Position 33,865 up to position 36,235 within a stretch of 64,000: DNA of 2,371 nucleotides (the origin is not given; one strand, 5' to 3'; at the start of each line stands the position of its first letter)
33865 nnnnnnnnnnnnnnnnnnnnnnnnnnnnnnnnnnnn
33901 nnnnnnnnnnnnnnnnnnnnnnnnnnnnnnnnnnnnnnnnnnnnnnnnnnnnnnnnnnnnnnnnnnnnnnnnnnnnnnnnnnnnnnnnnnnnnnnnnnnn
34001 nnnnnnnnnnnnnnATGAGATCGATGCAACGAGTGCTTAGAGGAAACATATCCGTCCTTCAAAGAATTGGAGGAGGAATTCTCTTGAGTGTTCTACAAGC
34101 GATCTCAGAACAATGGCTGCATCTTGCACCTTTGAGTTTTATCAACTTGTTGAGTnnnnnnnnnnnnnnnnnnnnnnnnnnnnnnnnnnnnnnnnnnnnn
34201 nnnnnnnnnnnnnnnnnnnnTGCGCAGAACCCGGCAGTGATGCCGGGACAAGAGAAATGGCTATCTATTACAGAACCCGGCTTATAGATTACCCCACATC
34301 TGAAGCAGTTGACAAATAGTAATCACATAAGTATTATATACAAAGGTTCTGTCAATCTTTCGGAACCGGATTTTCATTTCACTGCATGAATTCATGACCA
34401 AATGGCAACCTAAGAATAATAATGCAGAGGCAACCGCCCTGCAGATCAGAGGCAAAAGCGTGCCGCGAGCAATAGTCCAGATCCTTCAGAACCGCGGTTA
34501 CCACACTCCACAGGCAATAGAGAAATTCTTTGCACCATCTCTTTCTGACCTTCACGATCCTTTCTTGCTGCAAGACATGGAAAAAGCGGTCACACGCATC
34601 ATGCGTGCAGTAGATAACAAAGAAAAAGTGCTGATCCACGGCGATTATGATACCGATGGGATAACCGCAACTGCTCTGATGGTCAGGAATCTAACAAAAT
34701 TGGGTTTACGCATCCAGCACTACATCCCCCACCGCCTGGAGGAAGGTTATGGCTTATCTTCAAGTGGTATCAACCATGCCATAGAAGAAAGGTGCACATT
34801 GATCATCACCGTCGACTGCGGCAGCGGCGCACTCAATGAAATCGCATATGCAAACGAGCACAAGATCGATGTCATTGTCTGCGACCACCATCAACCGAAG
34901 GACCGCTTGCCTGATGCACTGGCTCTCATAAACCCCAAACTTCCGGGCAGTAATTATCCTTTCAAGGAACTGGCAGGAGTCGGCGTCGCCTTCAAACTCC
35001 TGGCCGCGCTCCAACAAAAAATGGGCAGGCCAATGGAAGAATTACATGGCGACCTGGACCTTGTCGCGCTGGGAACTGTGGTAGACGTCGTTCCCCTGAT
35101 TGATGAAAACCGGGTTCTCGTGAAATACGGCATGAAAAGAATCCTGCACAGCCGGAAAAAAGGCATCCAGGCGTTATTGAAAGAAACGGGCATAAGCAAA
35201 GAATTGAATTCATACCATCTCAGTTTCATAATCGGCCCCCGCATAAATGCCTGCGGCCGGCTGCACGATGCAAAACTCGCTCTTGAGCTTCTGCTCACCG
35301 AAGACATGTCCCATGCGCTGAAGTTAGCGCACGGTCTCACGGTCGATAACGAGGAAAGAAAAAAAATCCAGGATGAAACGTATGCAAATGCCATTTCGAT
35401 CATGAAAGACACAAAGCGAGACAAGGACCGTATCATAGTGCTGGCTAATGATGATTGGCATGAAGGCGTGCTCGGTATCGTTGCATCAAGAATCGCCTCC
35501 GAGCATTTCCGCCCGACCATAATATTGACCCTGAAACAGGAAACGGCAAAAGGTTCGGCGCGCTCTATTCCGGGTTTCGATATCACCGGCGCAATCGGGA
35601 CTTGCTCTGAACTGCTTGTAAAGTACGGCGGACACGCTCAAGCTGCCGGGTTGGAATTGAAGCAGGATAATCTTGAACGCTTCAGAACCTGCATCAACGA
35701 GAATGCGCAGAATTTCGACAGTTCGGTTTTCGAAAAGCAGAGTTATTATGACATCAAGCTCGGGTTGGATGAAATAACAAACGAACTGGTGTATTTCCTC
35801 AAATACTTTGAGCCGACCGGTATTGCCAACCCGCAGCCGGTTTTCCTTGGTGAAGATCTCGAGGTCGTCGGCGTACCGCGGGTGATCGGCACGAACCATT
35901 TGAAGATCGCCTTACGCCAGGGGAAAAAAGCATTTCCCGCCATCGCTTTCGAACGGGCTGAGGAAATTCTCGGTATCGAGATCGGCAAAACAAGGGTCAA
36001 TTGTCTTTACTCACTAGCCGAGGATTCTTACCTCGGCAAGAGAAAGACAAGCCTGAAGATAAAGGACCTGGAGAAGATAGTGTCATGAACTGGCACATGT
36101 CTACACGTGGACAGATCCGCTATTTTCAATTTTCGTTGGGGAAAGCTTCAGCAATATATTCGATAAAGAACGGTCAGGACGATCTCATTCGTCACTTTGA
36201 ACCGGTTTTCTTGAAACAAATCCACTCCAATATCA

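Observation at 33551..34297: RNase P RNA of 747 nt: type-A core carrying two paralogous 211-nt structured expansion modules (in P12 and at the P16/P17 junction)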

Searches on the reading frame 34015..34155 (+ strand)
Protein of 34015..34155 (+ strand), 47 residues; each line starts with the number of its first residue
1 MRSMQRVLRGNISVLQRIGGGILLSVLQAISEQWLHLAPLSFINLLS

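Call 84: search_protein_representatives(protein=window:34015-34155:+)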
Query: 47 residues. Proteins with E-value up to 0.001 (for the whole library): 1; up to 1e-10: 0; up to 1e-30: 0. The best 1 are listed.
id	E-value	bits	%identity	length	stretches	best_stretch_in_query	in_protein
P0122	9.6e-05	38.1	55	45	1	4-45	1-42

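Call 86: predict_structure(protein=window:34015-34155:+)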
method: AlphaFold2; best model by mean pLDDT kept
length: 47 residues; sequences in the alignment: 1
mean_pLDDT: 82.6   pTM: 0.40
mean pLDDT of the five models: 82.6, 78.1, 77.1, 72.9, 68.2
residues with pLDDT >= 90: 10; 70-90: 27; 50-70: 10; < 50: 0
segments of 3 or more residues with pLDDT < 50: none
pLDDT, mean of each block of 10 residues (from residue 1): 84 89 90 78 68
secondary structure, 60 per line:
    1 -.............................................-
elements in order: H2-46

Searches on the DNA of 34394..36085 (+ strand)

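Call 15: search_rna_families(sources=[L001, L002, L003, L004, L005], threshold=gathering, show_alignments=0)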
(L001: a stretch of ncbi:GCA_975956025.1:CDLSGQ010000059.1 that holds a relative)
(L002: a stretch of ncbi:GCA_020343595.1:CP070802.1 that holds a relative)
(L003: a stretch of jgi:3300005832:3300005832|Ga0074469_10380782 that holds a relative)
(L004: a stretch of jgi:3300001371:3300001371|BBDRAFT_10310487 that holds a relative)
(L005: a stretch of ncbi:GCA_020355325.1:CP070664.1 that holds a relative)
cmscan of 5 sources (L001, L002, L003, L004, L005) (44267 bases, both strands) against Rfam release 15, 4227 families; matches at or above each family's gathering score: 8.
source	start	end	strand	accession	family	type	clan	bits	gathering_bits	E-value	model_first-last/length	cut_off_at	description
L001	3522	3907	+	RF00010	RNaseP_bact_a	Gene; ribozyme;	CL00002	271.8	100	8.7e-88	1-367/367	no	Bacterial RNase P class A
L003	910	1854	+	RF00010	RNaseP_bact_a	Gene; ribozyme;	CL00002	216.4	100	5.3e-69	1-367/367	no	Bacterial RNase P class A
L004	889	1833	+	RF00010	RNaseP_bact_a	Gene; ribozyme;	CL00002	216.4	100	5.3e-69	1-367/367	no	Bacterial RNase P class A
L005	2954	3393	+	RF00010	RNaseP_bact_a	Gene; ribozyme;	CL00002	214.7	100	2e-68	1-367/367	no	Bacterial RNase P class A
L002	3116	3906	+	RF00010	RNaseP_bact_a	Gene; ribozyme;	CL00002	201.9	100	4.4e-64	1-367/367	no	Bacterial RNase P class A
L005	649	821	+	RF00174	Cobalamin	Cis-reg; riboswitch;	CL00101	77.2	31.5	1.9e-17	1-189/189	no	Cobalamin riboswitch aptamer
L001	1278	1481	+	RF00174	Cobalamin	Cis-reg; riboswitch;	CL00101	61.9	31.5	4.6e-13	1-189/189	no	Cobalamin riboswitch aptamer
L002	890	1075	+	RF00174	Cobalamin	Cis-reg; riboswitch;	CL00101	59.2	31.5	2.8e-12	1-189/189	no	Cobalamin riboswitch aptamer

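Call 36: search_rna_families(sources=[L057, L058, L059, L060, L063, L064, L065, L066, L067, L068], threshold=gathering)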
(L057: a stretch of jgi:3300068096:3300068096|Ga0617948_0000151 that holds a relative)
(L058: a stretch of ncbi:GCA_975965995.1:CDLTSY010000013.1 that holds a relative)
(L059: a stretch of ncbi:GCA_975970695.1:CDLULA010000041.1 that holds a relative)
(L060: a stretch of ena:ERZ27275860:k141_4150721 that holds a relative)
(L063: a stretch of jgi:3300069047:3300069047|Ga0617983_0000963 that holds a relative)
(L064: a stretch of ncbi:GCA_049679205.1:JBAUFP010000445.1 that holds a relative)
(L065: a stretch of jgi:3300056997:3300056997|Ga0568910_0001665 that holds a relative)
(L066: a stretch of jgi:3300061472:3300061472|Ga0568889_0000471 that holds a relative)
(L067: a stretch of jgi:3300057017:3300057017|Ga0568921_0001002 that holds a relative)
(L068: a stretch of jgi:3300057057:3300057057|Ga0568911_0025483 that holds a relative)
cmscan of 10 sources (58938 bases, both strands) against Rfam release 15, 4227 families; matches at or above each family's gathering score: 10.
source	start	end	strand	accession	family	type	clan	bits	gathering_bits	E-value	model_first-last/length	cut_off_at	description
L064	1545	1913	+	RF00010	RNaseP_bact_a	Gene; ribozyme;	CL00002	268.4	100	1.7e-86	1-367/367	no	Bacterial RNase P class A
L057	2073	2444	+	RF00010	RNaseP_bact_a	Gene; ribozyme;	CL00002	265.7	100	1.4e-85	1-367/367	no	Bacterial RNase P class A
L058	2037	2408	+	RF00010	RNaseP_bact_a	Gene; ribozyme;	CL00002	262.7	100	1.4e-84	1-367/367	no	Bacterial RNase P class A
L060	2074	2445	+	RF00010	RNaseP_bact_a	Gene; ribozyme;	CL00002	260.4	100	8.7e-84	1-367/367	no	Bacterial RNase P class A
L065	1169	1920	+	RF00010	RNaseP_bact_a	Gene; ribozyme;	CL00002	242.9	100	7.7e-78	1-367/367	no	Bacterial RNase P class A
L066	1169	1920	+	RF00010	RNaseP_bact_a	Gene; ribozyme;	CL00002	242.9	100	7.7e-78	1-367/367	no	Bacterial RNase P class A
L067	147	898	+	RF00010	RNaseP_bact_a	Gene; ribozyme;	CL00002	242.9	100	7.7e-78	1-367/367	no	Bacterial RNase P class A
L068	869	1620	+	RF00010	RNaseP_bact_a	Gene; ribozyme;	CL00002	242.9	100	7.7e-78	1-367/367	no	Bacterial RNase P class A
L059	1534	2450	+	RF00010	RNaseP_bact_a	Gene; ribozyme;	CL00002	220.4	100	3.2e-70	1-367/367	no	Bacterial RNase P class A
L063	972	1909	+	RF00010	RNaseP_bact_a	Gene; ribozyme;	CL00002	212.8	100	1.2e-67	1-367/367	no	Bacterial RNase P class A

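Call 62: search_rna_families(sources=[L003, L059, L063, L065], threshold=evalue, max_evalue=1)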
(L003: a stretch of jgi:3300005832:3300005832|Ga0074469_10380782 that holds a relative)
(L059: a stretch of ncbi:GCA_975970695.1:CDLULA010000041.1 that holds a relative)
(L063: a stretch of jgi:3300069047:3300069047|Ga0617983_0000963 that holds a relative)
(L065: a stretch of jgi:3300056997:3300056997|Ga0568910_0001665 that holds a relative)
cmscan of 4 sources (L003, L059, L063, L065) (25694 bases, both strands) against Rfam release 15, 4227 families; matches with E-value up to 1: 4.
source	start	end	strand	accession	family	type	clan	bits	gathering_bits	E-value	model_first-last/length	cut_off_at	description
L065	1169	1920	+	RF00010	RNaseP_bact_a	Gene; ribozyme;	CL00002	242.9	100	3.3e-78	1-367/367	no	Bacterial RNase P class A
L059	1534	2450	+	RF00010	RNaseP_bact_a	Gene; ribozyme;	CL00002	220.4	100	1.4e-70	1-367/367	no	Bacterial RNase P class A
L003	910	1854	+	RF00010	RNaseP_bact_a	Gene; ribozyme;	CL00002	216.4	100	3.1e-69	1-367/367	no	Bacterial RNase P class A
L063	972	1909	+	RF00010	RNaseP_bact_a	Gene; ribozyme;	CL00002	212.8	100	5.2e-68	1-367/367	no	Bacterial RNase P class A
